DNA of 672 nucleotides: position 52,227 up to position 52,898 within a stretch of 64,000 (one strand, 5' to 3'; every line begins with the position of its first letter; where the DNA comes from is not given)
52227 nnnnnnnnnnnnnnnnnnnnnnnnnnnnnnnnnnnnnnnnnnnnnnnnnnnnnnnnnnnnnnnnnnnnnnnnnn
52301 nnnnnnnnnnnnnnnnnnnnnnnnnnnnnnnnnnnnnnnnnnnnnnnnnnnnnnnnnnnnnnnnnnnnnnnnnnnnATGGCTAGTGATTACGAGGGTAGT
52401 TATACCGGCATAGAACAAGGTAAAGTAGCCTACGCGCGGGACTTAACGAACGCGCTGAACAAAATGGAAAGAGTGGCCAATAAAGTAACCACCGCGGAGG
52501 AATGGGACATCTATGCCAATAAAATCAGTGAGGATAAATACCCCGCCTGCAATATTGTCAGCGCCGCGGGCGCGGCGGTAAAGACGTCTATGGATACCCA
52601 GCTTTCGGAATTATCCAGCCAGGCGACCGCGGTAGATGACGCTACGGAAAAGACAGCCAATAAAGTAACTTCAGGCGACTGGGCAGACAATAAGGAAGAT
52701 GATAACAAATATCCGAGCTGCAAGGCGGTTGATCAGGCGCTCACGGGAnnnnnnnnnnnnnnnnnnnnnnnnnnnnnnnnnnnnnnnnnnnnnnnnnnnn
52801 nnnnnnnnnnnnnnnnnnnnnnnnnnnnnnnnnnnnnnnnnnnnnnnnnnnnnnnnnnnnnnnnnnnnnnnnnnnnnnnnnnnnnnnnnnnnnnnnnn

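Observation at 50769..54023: Locus next to tRNA-Leu(TAG): an XRE regulator plus two paralogous KYPxC-AV repeat proteins, one ending in an FGE-sulfatase-like domain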

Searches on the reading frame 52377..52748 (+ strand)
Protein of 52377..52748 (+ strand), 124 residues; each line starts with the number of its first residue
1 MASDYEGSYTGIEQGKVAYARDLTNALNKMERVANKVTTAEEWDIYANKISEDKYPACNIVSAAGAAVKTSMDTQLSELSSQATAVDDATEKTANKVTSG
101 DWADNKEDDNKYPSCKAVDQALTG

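Call 45: find_related_loci(query=A3, collection=genome_contigs, flank=10000)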
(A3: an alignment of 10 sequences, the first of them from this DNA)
Query A3 (124 aa) in genome_contigs; peptide patterns used: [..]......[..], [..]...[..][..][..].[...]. (x = any residue, [..] = any of these).
148 stretches matched a pattern; 26 encode a relative of the query (tblastn E <= 1e-3); 26 distinct loci.
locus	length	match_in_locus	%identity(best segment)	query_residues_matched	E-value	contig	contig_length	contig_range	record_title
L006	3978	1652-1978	37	1-124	2e-17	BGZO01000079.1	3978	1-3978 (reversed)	Candidatus Termititenax persephonae NkOx7-02 DNA, TG2_NkOx7-02_NODE_079, whole genome shotgun sequence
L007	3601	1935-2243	37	1-118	1e-16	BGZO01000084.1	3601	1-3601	Candidatus Termititenax persephonae NkOx7-02 DNA, TG2_NkOx7-02_NODE_084, whole genome shotgun sequence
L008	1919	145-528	40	1-119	3e-16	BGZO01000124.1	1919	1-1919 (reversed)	Candidatus Termititenax persephonae NkOx7-02 DNA, TG2_NkOx7-02_NODE_124, whole genome shotgun sequence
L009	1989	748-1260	34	1-122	3e-15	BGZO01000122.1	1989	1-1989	Candidatus Termititenax persephonae NkOx7-02 DNA, TG2_NkOx7-02_NODE_122, whole genome shotgun sequence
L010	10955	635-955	35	1-122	4e-15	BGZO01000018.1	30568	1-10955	Candidatus Termititenax persephonae NkOx7-02 DNA, TG2_NkOx7-02_NODE_018, whole genome shotgun sequence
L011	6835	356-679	37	1-122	8e-15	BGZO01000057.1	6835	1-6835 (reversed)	Candidatus Termititenax persephonae NkOx7-02 DNA, TG2_NkOx7-02_NODE_057, whole genome shotgun sequence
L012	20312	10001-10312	37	1-118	8e-15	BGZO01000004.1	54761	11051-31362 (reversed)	Candidatus Termititenax persephonae NkOx7-02 DNA, TG2_NkOx7-02_NODE_004, whole genome shotgun sequence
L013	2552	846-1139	35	1-122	1e-13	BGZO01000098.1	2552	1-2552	Candidatus Termititenax persephonae NkOx7-02 DNA, TG2_NkOx7-02_NODE_098, whole genome shotgun sequence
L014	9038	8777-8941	43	1-63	5e-9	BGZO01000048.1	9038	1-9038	Candidatus Termititenax persephonae NkOx7-02 DNA, TG2_NkOx7-02_NODE_048, whole genome shotgun sequence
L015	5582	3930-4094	41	1-61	1e-7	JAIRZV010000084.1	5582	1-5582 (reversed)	MAG: Candidatus Margulisiibacteriota bacterium isolate Gx481_bin108 k119_2641149, whole genome shotgun sequence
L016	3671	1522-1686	41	1-61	4e-7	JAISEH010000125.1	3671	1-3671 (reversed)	MAG: Candidatus Margulisiibacteriota bacterium isolate Gx485_bin185 k119_346554, whole genome shotgun sequence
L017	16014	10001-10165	41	1-61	5e-7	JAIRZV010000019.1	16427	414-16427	MAG: Candidatus Margulisiibacteriota bacterium isolate Gx481_bin108 k119_15294, whole genome shotgun sequence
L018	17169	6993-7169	38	1-61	2e-6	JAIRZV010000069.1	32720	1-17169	MAG: Candidatus Margulisiibacteriota bacterium isolate Gx481_bin108 k119_477835, whole genome shotgun sequence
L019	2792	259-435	38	1-61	4e-6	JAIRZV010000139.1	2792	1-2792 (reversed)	MAG: Candidatus Margulisiibacteriota bacterium isolate Gx481_bin108 k119_392035, whole genome shotgun sequence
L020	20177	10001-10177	37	1-61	4e-6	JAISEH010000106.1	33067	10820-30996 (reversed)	MAG: Candidatus Margulisiibacteriota bacterium isolate Gx485_bin185 k119_736559, whole genome shotgun sequence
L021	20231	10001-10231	32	3-77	3e-5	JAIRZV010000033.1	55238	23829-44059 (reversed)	MAG: Candidatus Margulisiibacteriota bacterium isolate Gx481_bin108 k119_2728582, whole genome shotgun sequence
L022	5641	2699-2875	34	1-61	3e-5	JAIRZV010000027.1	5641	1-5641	MAG: Candidatus Margulisiibacteriota bacterium isolate Gx481_bin108 k119_4539022, whole genome shotgun sequence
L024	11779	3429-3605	37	1-61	3e-5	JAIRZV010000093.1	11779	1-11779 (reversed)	MAG: Candidatus Margulisiibacteriota bacterium isolate Gx481_bin108 k119_3894428, whole genome shotgun sequence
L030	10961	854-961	50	1-36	2e-4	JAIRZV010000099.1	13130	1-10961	MAG: Candidatus Margulisiibacteriota bacterium isolate Gx481_bin108 k119_5360401, whole genome shotgun sequence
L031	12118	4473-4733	29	3-88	2e-4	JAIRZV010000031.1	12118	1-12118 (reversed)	MAG: Candidatus Margulisiibacteriota bacterium isolate Gx481_bin108 k119_4201347, whole genome shotgun sequence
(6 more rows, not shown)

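Call 50: find_related_loci(query=A3, collection=viral_contigs, flank=10000)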
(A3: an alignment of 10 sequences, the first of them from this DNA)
Query A3 (124 aa) in viral_contigs; peptide patterns used: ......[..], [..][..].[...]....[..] (x = any residue, [..] = any of these).
385 stretches matched a pattern, but none encodes a relative of the query by tblastn (E <= 1e-3).
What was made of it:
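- The anchor peptide is not found in 2.9 million viral contigs (call 50).
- Tried and rejected: The viral-contig scan with the N-terminal anchor found none (call 50).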

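Call 58: search_protein_families(library=pfam, proteins=[L017:10001-10798:+, L015:3930-4988:+, L021:9959-10978:+, L012:2006-3262:-, L012:3272-4105:-, L012:1586-2005:-, L031:4389-5489:+, L022:2699-3574:+, L008:145-1086:+, L006:1652-3193:+], max_evalue=0.01)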
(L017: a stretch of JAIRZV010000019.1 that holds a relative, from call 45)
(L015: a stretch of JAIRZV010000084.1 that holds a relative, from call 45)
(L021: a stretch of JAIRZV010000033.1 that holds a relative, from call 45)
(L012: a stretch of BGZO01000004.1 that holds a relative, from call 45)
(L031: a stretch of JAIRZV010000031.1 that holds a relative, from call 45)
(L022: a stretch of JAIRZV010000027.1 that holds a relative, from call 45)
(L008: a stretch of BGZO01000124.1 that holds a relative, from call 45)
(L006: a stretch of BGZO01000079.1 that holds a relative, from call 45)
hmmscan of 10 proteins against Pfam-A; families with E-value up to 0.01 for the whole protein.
L017:10001-10798:+ (265 aa): 1 family
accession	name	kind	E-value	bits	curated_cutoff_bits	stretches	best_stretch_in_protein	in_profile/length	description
PF18338.7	BppL_N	-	0.001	19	25.8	1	60-77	6-23/25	Lower baseplate protein N-terminal domain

L015:3930-4988:+ (352 aa): 0 families

L021:9959-10978:+ (339 aa): 0 families

L012:2006-3262:- (418 aa): 1 family
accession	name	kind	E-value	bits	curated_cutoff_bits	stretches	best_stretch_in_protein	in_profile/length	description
PF12810.13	ALK_LTK_GRD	-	1.3e-14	55.2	24.5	1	215-381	6-225/243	ALK/LTK, Glycine-rich domain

L012:3272-4105:- (277 aa): 0 families

L012:1586-2005:- (139 aa): 0 families

L031:4389-5489:+ (366 aa): 1 family
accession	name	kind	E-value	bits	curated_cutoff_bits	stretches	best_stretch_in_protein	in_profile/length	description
PF12788.12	YmaF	-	0.0095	16.9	27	0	234-275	26-63/97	YmaF family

L022:2699-3574:+ (291 aa): 0 families

L008:145-1086:+ (313 aa): 0 families

L006:1652-3193:+ (513 aa): 1 family
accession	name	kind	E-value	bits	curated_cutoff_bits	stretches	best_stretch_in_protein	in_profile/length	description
PF03781.23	FGE-sulfatase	-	4.7e-37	128.4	23.3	1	226-511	32-255/255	Sulfatase-modifying factor enzyme 1-like domain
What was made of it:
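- On FGE-sulfatase / DUF323 domain (Pfam PF03781): Canonical head L006 scores 128 bits (call 58).
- Canonical head L006 to PF03781, 128 bits (call 58). They hit PF03781 strongly (call 58).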

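Call 60: search_protein_families(library=phrogs, proteins=[L017:10001-10798:+, L015:3930-4988:+, L021:9959-10978:+, L031:4389-5489:+, L022:2699-3574:+, L030:854-1981:+, L024:3429-4529:+, L012:3272-4105:-, L012:2006-3262:-, L014:8777-9037:+], max_evalue=0.01)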
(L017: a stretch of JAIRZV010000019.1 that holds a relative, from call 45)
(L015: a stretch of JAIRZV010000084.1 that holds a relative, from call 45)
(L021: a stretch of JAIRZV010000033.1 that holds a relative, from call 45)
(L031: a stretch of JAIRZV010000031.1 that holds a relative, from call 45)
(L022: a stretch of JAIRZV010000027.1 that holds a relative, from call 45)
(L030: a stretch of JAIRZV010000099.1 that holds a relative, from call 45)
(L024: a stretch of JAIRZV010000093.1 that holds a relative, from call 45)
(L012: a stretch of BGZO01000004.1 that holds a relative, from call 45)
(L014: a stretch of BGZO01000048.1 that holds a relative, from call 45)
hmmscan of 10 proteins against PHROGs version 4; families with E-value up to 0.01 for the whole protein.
L017:10001-10798:+ (265 aa): 4 families
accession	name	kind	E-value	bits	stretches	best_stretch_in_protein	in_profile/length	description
phrog_5795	-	tail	4e-13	49.5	1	75-264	351-542/968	tail protein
phrog_8469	-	tail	2e-11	44.7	1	81-214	141-221/303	tail fiber protein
phrog_8763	-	tail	2.4e-05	23.7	1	128-264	592-748/1024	tail protein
phrog_31611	-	tail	0.0068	16.6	1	146-219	209-285/385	tail collar protein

L015:3930-4988:+ (352 aa): 5 families
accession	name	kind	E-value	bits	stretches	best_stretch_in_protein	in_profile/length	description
phrog_8469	-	tail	1.3e-17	65.1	1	151-351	91-301/303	tail fiber protein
phrog_1800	-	tail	7.4e-12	46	1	175-351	384-545/545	tail collar fiber protein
phrog_8763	-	tail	3.3e-09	36.4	1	204-351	605-748/1024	tail protein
phrog_327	-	tail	6.3e-06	26.8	1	14-350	180-440/618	tail protein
phrog_2097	-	tail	4.4e-05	23.4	1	21-351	248-600/644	tail fiber protein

L021:9959-10978:+ (339 aa): 2 families
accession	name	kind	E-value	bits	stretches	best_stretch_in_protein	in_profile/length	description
phrog_1800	-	tail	1.8e-11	44.7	1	166-337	371-544/545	tail collar fiber protein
phrog_8469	-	tail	2.3e-11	44.6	1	149-338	90-301/303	tail fiber protein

L031:4389-5489:+ (366 aa): 0 families

L022:2699-3574:+ (291 aa): 3 families
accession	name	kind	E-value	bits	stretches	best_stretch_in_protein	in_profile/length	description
phrog_8469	-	tail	2.1e-16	61.1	1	62-289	120-301/303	tail fiber protein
phrog_5795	-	tail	0.0002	20.7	1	157-219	692-754/968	tail protein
phrog_31611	-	tail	0.0076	16.4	0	187-228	230-276/385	tail collar protein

L030:854-1981:+ (375 aa): 3 families
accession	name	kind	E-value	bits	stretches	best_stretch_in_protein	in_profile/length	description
phrog_8763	-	tail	1.6e-10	40.8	1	251-374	649-748/1024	tail protein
phrog_1800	-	tail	1.5e-07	31.8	1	179-374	376-545/545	tail collar fiber protein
phrog_8469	-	tail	2.2e-06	28.2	1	125-374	121-301/303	tail fiber protein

L024:3429-4529:+ (366 aa): 0 families

L012:3272-4105:- (277 aa): 0 families

L012:2006-3262:- (418 aa): 6 families
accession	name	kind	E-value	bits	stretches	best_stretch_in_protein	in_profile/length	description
phrog_5811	-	unknown function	2.6e-22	80.4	1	201-315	8-145/571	-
phrog_7388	-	unknown function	2e-21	77.6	1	201-395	6-218/455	-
phrog_1589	-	unknown function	6.8e-14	52.8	1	201-309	6-135/563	-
phrog_18810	-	unknown function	2.6e-06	28.8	1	202-275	7-81/89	-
phrog_22713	-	unknown function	2.5e-05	24.8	1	205-308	36-128/401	-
phrog_33719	-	unknown function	0.004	17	1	209-386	10-205/636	-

L014:8777-9037:+ (87 aa): 22 families
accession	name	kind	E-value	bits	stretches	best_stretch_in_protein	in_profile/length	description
phrog_25620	-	tail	1.8e-08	35.1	1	51-84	218-252/348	tail collar fiber protein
phrog_34368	-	unknown function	7.6e-08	32.8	1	32-84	51-104/344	-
phrog_2163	-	head and packaging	2.7e-07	31.1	1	21-84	171-241/574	virion structural protein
phrog_3285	-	tail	4.9e-07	30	1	20-84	159-228/491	minor tail protein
phrog_11029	-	tail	6.2e-07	28.6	1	31-84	18-70/892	tail protein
phrog_5793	-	unknown function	9.7e-07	28.8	1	9-82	333-404/581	-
phrog_2712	-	tail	5.2e-06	26.1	1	16-84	126-190/700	tail fiber protein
phrog_3573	-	unknown function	2.4e-05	23.6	1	17-80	24-82/1001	-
phrog_32939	-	unknown function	3.5e-05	24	1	51-81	44-74/497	-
phrog_13857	-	tail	3.9e-05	23.3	1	54-83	183-212/743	tail protein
phrog_38707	-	unknown function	4.2e-05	23.4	2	13-81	53-127/675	-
phrog_12754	-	unknown function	8.1e-05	22.7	1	51-84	32-65/579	-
phrog_38418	-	unknown function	8.8e-05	22.6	1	37-87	260-309/472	-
phrog_2126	-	tail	0.0001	22.8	1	54-84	64-94/459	tail fiber protein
phrog_19279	-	other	0.00012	21.5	1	8-83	332-405/794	phosphodiesterase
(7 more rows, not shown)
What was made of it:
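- Other heads hit tail-fibre and tail-collar PHROGs at 1e-17 to 1e-9 (call 60).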

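Call 72: search_protein_representatives(alignment_id=A5)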
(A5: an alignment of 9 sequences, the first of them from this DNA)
Query: 9 sequences, 114 profile positions. Proteins with E-value up to 0.001 (for the whole library): 417; up to 1e-10: 80; up to 1e-30: 8. The best 150 are listed.
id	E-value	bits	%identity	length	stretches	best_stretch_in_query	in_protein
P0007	2.8e-65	233.9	-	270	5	1-113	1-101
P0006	2.0e-55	202.2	-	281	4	1-113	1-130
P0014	2.9e-53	195.2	-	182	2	1-113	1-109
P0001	5.9e-53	194.2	-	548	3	1-113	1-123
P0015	3.9e-42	159.3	-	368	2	1-113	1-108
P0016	4.6e-38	146.2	-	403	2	1-113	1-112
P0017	1.1e-37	145.0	-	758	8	17-112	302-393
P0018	2.3e-33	131.1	-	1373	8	30-110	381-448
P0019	1.7e-27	112.2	-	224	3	1-110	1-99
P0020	2.3e-26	108.5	-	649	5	27-112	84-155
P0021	9.6e-26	106.5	-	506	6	35-113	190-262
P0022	4.6e-25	104.3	-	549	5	17-112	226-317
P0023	1.7e-22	96.1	-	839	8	30-112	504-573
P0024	2.2e-22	95.7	-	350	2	1-113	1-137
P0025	3.2e-22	95.2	-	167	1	1-113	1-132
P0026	1.4e-21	93.2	-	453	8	23-113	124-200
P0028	5.1e-21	91.3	-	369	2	2-113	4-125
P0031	3.1e-20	88.8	-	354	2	1-80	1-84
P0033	5.1e-20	88.1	-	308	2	1-66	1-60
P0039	2.0e-17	79.8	-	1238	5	12-86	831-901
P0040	6.0e-17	78.2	-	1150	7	46-113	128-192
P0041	1.5e-16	76.9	-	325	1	1-113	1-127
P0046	1.0e-15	74.2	-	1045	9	31-112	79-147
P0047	1.1e-15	74.1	-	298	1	1-113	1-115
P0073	2.6e-12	63.3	-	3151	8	18-85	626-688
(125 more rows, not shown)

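Call 75: search_protein_families(library=pfam, proteins=[P0017, P0018, P0020, P0021, P0026, P0040], max_evalue=0.01)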
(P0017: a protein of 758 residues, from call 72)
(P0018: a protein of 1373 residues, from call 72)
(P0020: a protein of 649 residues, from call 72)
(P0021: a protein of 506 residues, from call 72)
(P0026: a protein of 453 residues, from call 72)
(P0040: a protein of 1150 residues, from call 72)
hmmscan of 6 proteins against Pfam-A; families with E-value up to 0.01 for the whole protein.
P0017 (758 aa): 2 families
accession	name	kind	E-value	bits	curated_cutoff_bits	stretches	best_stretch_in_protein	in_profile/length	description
PF24243.1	Phage_tail_C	-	6e-05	22.8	23.7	1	734-757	2-25/26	Phage tail tip domain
PF08221.17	HTH_9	-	0.0017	18.9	23.4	0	675-695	15-35/62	RNA polymerase III subunit RPC82 helix-turn-helix domain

P0018 (1373 aa): 0 families

P0020 (649 aa): 2 families
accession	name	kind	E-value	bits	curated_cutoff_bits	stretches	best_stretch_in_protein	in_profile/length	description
PF03172.18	HSR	-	0.00021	21.8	24.9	0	82-151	28-92/99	HSR domain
PF16247.11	DUF4904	-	0.0093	16.2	27.7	0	127-155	53-81/129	Domain of unknown function (DUF4904)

P0021 (506 aa): 2 families
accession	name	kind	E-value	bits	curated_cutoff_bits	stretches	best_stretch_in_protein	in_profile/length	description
PF20901.3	Sf6_terminase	-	1.6e-06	28.6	27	0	362-388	18-44/106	Bacteriophage Sf6, terminase small subunit-like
PF16247.11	DUF4904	-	0.00095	19.4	27.7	0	95-122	53-80/129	Domain of unknown function (DUF4904)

P0026 (453 aa): 2 families
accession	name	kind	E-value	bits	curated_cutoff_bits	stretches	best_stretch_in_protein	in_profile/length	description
PF17889.6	NLRC4_HD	-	0.0037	18.1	25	0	148-188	30-70/106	NLRC4 helical domain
PF24304.1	AcrIIA4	-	0.0076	17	27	0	77-110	14-48/83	Anti-CRISPR Suppressor AcrIIA4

P0040 (1150 aa): 1 family
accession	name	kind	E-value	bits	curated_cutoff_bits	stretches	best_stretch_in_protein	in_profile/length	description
PF02012.26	BNR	-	0.006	16.8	27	0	744-754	1-11/12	BNR/Asp-box repeat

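Call 76: search_protein_families(library=phrogs, proteins=[P0017, P0018, P0020, P0021, P0026, P0040], max_evalue=0.001)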
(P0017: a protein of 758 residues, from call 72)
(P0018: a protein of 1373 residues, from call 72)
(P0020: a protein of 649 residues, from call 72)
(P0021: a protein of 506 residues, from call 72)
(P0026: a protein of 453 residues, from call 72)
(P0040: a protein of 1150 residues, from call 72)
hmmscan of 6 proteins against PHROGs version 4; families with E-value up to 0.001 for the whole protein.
P0017 (758 aa): 3 families
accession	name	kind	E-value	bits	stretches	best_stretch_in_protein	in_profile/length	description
phrog_1197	-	tail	1e-07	32.4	1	529-757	145-342/715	tail protein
phrog_38185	-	unknown function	0.00015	22.6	0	109-131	5-27/58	-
phrog_29972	-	unknown function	0.00031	21.7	0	522-551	6-30/70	-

P0018 (1373 aa): 1 family
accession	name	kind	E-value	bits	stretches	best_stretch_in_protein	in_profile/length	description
phrog_16595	-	unknown function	1.3e-06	30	0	719-739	17-37/42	-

P0020 (649 aa): 1 family
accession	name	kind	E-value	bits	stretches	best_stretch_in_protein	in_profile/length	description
phrog_10007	-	unknown function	0.0001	23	0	114-149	88-124/218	-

P0021 (506 aa): 2 families
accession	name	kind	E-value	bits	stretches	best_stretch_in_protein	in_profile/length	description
phrog_17454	-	unknown function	3.4e-06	28.2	0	203-221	9-27/78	-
phrog_36011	-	unknown function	2.7e-05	25.1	0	314-340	62-88/107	-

P0026 (453 aa): 0 families

P0040 (1150 aa): 0 families
